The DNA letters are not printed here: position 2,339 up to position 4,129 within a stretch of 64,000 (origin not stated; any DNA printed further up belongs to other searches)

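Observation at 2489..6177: Unusual three-gene module (sigma-r4/HARE-HTH protein, TM-anchored protein, VirD4/TraG-like ATPase) translationally coupled upstream of dnaG-rpoD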

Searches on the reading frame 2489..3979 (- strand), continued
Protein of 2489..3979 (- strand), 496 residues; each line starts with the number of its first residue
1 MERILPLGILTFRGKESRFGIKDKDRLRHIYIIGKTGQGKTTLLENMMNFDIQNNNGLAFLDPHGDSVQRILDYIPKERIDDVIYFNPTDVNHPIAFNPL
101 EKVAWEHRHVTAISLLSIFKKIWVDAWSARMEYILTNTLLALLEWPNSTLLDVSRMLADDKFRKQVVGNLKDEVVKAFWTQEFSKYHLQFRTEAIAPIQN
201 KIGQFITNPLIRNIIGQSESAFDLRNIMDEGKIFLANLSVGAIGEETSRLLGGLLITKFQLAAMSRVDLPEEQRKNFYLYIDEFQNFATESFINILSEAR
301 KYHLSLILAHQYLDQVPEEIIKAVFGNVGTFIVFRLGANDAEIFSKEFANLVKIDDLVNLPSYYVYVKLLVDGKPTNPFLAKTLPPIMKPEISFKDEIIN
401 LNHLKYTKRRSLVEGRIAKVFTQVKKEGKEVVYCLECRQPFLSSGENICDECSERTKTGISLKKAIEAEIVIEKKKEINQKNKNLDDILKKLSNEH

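Call 48: search_protein_families(library=pfam, proteins=[L007:1196-2845:+, L007:2861-5338:+, L008:2747-5467:+, L008:5460-6284:+, L008:774-1793:+], max_evalue=0.01)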
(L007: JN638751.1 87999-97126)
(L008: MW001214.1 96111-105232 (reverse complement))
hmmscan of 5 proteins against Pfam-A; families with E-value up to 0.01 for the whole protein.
L007:1196-2845:+ (549 aa): 7 families
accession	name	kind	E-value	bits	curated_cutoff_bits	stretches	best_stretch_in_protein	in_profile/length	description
PF19044.6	P-loop_TraG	-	1.6e-15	57.1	25.8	2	420-547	252-391/413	TraG P-loop domain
PF12846.13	AAA_10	-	4.7e-09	36.2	27.5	1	419-499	241-318/362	AAA-like domain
PF01935.23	DUF87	-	1.1e-08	35.9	23.2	1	331-401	14-79/220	Helicase HerA, central domain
PF10412.15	TrwB_AAD_bind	-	2.8e-06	26.9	20.5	0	420-501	246-327/387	Type IV secretion-system coupling protein DNA-binding domain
PF13401.12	AAA_22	-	1.3e-05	25.9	27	1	341-427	6-93/130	AAA domain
PF13479.12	AAA_24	-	0.0066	16.8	27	0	341-426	3-72/195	AAA domain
PF05673.19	DUF815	-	0.0087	15.7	23.8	0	324-379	39-90/249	Protein of unknown function (DUF815)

L007:2861-5338:+ (825 aa): 2 families
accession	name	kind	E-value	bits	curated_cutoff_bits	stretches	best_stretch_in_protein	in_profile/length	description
PF01935.23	DUF87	-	0.0012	19.4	23.2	1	380-620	27-219/220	Helicase HerA, central domain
PF12696.13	TraG-D_C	-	0.0097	16.3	22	0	640-715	3-76/126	TraM recognition site of TraD and TraG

L008:2747-5467:+ (906 aa): 4 families
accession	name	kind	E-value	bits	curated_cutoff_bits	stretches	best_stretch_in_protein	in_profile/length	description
PF20720.3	nSTAND3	-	7.2e-06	26.2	27.2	1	418-451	21-54/155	Novel STAND NTPase 3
PF13401.12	AAA_22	-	0.00035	21.3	27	1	418-473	9-64/130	AAA domain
PF01695.23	IstB_IS21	-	0.00055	19.9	24.1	1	402-452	85-130/238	IstB-like ATP binding protein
PF06745.19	ATPase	-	0.00062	19.6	26.6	1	419-446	24-52/231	KaiC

L008:5460-6284:+ (274 aa): 1 family
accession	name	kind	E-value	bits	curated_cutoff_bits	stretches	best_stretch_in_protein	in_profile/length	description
PF13814.12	Replic_Relax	-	4.7e-13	50.1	25.3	1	42-215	7-183/191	Replication-relaxation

L008:774-1793:+ (339 aa): 3 families
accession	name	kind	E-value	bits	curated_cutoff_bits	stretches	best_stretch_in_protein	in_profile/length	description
PF17989.7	ALP_N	-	4.4e-27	95.5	26.3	1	6-165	1-148/148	Actin like proteins N terminal domain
PF21522.3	MreB-like_C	-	9e-15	55.8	27.8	1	190-302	1-114/123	Archaeal actin homologue MreB-like, C-terminal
PF22128.2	Alp7A_like_C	-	5.9e-05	23.3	22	1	254-311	75-135/156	Alp7A C-terminal domain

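Call 69: search_dna_similar(query=window:2489-3979:-, collection=plasmids, mode=protein, max_evalue=0.00001, max_rows=25)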
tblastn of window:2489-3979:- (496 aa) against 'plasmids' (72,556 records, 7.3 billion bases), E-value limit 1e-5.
Records with a match: 371; places in all: 386; records where one place covers at least 80% of the query: 9.
Best place of each record, by identity: <60% 371.
By first word of the organism name: Streptomyces 123; Bacillus 68; Staphylococcus 27; Clostridium 19; Natrinema 13; Haladaptatus 11; Sulfolobus 11; Lactobacillus 8; Priestia 7; Halalkalicoccus 5; and 54 more.
By predicted mobility (MOB-suite, as given by PLSDB): non-mobilizable 305; mobilizable 57; conjugative 9.
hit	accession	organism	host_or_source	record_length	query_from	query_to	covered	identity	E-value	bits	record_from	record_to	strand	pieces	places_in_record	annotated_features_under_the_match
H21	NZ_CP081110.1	Sulfitobacter mediterraneus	-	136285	7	381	76%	41.9%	2e-96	326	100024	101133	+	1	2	type IV secretion system DNA-binding domain-containing protein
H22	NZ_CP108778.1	Embleya sp. NBC_00896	-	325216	4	399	80%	31.8%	2e-60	222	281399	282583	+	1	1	type IV secretory system conjugative DNA transfer family protein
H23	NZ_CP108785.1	Embleya sp. NBC_00888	-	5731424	4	385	77%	32.4%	5e-61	223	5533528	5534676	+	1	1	none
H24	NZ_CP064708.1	Bradyrhizobium sp. 131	Acmispon strigosus,cell culture,root ...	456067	8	389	77%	32.3%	3e-55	207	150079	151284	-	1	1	type IV secretion system DNA-binding domain-containing protein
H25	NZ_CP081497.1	Streptomyces sp. BHT-5-2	whole organism,plant soil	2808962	14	386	75%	33.0%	1e-57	214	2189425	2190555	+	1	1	none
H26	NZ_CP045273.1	Priestia megaterium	pure culture,Paper surface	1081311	26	387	67%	36.5%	1e-20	238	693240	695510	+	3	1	none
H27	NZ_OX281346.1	Thermococcus nautili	-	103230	14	388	76%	30.8%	4e-30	132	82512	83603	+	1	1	ATP-binding protein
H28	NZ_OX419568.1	Bacillus subtilis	garden soil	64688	5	427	85%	26.0%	2e-25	118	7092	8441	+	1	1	DUF87 domain-containing protein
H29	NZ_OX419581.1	Bacillus subtilis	garden soil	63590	5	427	85%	26.0%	2e-25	118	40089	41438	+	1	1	DUF87 domain-containing protein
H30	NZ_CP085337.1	Haladaptatus halobius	cell culture,saline soil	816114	29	440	83%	26.6%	5e-22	107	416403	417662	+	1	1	type IV secretion system DNA-binding domain-containing protein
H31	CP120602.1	Bacillus subtilis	cell culture,cornstarch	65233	5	427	85%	25.8%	4e-25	117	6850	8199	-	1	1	DUF87 domain-containing protein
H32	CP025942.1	Bacillus subtilis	Mixed culture,Chinese food lobster sauce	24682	5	386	77%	28.5%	1e-35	149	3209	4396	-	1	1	ATPase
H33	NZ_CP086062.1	Bacillus sp. BC1-43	Sing cell,soil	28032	5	386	77%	28.5%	1e-35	149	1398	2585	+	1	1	DUF87 domain-containing protein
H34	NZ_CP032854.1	Bacillus subtilis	cell culture,Cheonggukjang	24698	5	386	77%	28.5%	1e-35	148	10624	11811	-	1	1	DUF87 domain-containing protein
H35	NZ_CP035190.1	Bacillus licheniformis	cell culture,food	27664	5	386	77%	28.5%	1e-33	143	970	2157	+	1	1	DUF87 domain-containing protein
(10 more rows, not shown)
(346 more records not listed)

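Call 70: get_annotated_region(hit=H21, flank=6000)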
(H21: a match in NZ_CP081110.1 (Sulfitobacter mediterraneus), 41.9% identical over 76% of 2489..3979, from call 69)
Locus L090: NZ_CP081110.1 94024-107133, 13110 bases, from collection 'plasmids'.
description: Sulfitobacter mediterraneus strain M342 plasmid unnamed1, complete sequence
organism: Sulfitobacter mediterraneus (NCBI taxid 83219)
taxonomy: Bacteria; Pseudomonadota; Alphaproteobacteria; Rhodobacterales; Roseobacteraceae; Sulfitobacter; Sulfitobacter mediterraneus
host: -; source: -; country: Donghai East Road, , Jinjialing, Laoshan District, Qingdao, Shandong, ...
typing (MOB-suite, as given by PLSDB): non-mobilizable
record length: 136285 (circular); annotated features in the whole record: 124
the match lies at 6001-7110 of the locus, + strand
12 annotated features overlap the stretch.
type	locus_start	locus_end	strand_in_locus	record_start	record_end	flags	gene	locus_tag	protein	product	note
CDS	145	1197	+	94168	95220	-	-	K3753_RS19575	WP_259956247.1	helix-turn-helix domain-containing protein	-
CDS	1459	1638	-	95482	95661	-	-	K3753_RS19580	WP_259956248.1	hypothetical protein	-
CDS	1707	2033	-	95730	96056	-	-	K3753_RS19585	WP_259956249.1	hypothetical protein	-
CDS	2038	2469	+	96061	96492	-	-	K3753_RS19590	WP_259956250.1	hypothetical protein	-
CDS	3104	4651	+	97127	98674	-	-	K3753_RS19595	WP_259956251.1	recombinase family protein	GO:0006310 - DNA recombination [Evidence IEA]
CDS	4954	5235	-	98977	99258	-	-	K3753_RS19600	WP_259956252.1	hypothetical protein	-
CDS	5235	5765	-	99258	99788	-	-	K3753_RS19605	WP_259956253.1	DUF3768 domain-containing protein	-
CDS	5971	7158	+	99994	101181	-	-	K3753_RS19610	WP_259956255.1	type IV secretion system DNA-binding domain-containing protein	-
CDS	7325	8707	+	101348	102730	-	-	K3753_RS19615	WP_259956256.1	transposase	GO:0006313 - DNA transposition [Evidence IEA]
CDS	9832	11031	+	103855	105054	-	-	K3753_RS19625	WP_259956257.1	IS91 family transposase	-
CDS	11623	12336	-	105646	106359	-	-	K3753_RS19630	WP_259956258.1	alpha/beta hydrolase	-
CDS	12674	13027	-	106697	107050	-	-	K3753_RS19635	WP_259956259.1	hypothetical protein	-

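Call 71: get_annotated_region(hit=H32, flank=6000)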
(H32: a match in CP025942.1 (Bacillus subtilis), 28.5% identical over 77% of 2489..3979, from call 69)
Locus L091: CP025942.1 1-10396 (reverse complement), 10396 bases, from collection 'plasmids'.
description: Bacillus subtilis strain BJ3-2 plasmid unnamed, complete sequence
organism: Bacillus subtilis (NCBI taxid 1423)
taxonomy: Bacteria; Bacillota; Bacilli; Bacillales; Bacillaceae; Bacillus; Bacillus subtilis
host: -; source: Mixed culture,Chinese food lobster sauce; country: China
typing (MOB-suite, as given by PLSDB): non-mobilizable
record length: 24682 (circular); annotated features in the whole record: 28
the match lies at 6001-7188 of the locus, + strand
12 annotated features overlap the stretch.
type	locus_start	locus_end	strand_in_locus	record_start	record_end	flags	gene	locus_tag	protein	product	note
CDS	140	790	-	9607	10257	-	-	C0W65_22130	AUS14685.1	hypothetical protein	-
CDS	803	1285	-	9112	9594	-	-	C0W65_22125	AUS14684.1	hypothetical protein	-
CDS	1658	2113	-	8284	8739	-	-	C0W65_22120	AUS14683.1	hypothetical protein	-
CDS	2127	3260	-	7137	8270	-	-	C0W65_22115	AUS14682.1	hypothetical protein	-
CDS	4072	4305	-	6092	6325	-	-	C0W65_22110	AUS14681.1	hypothetical protein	-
CDS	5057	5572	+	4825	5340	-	-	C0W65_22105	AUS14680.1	hypothetical protein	-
CDS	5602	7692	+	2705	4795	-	-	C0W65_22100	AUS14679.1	ATPase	-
CDS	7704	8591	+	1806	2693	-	-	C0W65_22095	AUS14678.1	hypothetical protein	-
CDS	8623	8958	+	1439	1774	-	-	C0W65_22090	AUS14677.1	hypothetical protein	-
CDS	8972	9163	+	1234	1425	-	-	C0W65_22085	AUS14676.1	hypothetical protein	-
CDS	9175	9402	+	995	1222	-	-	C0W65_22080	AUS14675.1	hypothetical protein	-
CDS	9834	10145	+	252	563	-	-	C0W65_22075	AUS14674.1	hypothetical protein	-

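Call 72: get_annotated_region(hit=H22, flank=6000)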
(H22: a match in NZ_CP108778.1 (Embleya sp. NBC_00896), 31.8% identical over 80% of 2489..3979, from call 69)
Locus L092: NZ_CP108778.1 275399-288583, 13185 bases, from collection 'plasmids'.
description: Embleya sp. NBC_00896 plasmid unnamed2, complete sequence
organism: Embleya sp. NBC_00896 (NCBI taxid 2975961)
taxonomy: Bacteria; Actinomycetota; Actinomycetes; Kitasatosporales; Streptomycetaceae; Embleya; Embleya sp. NBC 00896
host: -; source: -; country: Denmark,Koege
typing (MOB-suite, as given by PLSDB): non-mobilizable
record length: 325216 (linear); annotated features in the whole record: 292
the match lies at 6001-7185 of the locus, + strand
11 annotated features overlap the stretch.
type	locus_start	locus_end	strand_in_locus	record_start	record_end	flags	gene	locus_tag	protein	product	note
CDS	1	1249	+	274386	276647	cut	-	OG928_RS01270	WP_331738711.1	hypothetical protein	-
CDS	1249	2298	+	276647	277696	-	-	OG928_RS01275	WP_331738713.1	PrgI family protein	-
CDS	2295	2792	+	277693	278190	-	-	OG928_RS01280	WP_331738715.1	XF1762 family protein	-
CDS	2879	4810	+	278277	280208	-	-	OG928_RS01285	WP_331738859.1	ATP-binding protein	-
CDS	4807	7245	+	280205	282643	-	-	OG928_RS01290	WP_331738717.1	type IV secretory system conjugative DNA transfer family protein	-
CDS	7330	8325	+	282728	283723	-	-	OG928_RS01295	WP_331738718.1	replication-relaxation family protein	-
CDS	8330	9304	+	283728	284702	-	-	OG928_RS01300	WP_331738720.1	NlpC/P60 family protein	-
CDS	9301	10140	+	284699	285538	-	-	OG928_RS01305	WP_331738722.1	hypothetical protein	-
CDS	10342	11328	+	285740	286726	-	-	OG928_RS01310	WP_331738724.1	hypothetical protein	-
CDS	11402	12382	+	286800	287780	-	-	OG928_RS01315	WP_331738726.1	hypothetical protein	-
CDS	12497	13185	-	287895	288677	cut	-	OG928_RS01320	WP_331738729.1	helix-turn-helix domain-containing protein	-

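Call 78: predict_structure(alignment_id=A5)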
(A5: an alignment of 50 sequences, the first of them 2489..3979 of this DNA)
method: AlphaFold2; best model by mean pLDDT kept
length: 496 residues; sequences in the alignment: 50
mean_pLDDT: 87.5   pTM: 0.83
mean pLDDT of the five models: 87.5, 87.3, 86.6, 86.5, 84.5
residues with pLDDT >= 90: 341; 70-90: 106; 50-70: 18; < 50: 31
segments of 3 or more residues with pLDDT < 50: 458-485, 494-496
pLDDT, mean of each block of 10 residues (from residue 1): 89 89 95 95 97 97 94 96 96 94 89 94 90 96 94 92 94 95 86 87 88 94 95 96 91 94 91 95 91 88 95 90 91 97 95 97 97 95 94 95 93 88 69 82 80 61 40 29 46 46
secondary structure, 60 per line:
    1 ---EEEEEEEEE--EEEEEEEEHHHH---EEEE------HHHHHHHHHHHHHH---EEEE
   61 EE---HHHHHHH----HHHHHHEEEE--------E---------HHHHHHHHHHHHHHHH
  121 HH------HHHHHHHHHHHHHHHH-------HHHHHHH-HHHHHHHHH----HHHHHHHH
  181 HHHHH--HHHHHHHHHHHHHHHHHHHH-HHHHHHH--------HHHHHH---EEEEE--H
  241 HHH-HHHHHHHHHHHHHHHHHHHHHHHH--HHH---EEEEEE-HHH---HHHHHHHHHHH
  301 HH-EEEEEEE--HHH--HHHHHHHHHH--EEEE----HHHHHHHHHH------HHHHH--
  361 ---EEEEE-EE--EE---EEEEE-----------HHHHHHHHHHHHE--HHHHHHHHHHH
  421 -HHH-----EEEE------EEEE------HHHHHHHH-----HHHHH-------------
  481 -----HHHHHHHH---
elements in order: E4-12 E15-22 H23-26 E30-33 H40-53 E57-62 H66-72 H77-82 E83-86 H105-122 H129-144 H152-158 H160-168 H173-185 H188-207 H209-215 H224-229 E233-237 H240-243 H245-268 E277-282 H290-302 E304-310 H318-327 E330-333 H338-347 H354-358 E364-368 E379-383 H395-406 H410-420 E430-433 E440-443 H450-457 H463-467 H486-493
